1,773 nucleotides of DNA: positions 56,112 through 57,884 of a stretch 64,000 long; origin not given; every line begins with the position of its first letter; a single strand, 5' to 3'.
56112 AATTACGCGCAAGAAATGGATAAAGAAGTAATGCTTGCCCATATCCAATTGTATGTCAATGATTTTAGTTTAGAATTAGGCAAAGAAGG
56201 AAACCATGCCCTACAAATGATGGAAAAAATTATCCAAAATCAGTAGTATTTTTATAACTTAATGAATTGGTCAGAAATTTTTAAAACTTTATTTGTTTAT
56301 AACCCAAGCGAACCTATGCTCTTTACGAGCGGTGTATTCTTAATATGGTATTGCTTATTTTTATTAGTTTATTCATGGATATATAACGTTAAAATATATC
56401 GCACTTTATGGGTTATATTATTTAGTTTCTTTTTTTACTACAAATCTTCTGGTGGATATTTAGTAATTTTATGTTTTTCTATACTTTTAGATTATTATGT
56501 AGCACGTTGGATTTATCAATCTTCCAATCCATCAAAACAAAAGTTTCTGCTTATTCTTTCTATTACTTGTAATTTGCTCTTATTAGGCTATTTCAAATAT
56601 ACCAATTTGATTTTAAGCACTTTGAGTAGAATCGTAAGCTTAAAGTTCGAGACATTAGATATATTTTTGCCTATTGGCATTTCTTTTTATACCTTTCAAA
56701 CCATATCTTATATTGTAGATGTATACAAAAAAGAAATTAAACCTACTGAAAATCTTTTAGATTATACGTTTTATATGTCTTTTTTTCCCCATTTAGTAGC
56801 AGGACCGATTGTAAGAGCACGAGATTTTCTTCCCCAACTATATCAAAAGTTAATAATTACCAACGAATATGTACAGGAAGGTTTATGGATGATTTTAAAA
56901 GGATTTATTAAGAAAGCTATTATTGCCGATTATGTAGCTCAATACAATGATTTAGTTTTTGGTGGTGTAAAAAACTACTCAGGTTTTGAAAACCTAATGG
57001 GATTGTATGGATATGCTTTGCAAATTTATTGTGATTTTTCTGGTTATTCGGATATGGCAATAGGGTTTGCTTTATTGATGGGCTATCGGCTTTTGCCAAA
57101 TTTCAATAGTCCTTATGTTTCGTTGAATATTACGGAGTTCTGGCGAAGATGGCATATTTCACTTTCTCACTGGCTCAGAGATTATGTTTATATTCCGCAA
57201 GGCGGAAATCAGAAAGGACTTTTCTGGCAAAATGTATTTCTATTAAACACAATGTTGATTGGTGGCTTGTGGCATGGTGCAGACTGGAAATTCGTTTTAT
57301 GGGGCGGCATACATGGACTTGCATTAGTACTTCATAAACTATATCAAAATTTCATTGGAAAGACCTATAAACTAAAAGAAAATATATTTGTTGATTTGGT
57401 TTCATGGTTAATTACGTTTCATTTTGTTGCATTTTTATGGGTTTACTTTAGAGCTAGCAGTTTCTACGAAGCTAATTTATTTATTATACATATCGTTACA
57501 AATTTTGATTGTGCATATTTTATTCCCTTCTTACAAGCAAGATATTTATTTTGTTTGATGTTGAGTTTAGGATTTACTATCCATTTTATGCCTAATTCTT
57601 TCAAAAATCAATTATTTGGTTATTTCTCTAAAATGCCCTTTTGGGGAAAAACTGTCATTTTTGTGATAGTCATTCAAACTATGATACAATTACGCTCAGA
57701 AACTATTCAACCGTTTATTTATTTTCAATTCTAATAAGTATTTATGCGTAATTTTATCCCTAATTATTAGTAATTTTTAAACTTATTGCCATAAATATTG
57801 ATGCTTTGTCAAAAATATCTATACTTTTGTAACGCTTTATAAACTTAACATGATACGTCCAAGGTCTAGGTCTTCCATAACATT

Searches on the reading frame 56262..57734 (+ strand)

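Call 20: search_protein_families(library=pfam, proteins=[window:56262-57734:+])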
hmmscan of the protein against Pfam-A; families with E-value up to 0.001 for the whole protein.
window:56262-57734:+ (490 aa): 1 family
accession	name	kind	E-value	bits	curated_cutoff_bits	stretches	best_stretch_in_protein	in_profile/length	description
PF03062.24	MBOAT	-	6.7e-24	85.2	27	1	164-395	80-331/337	MBOAT, membrane-bound O-acyltransferase family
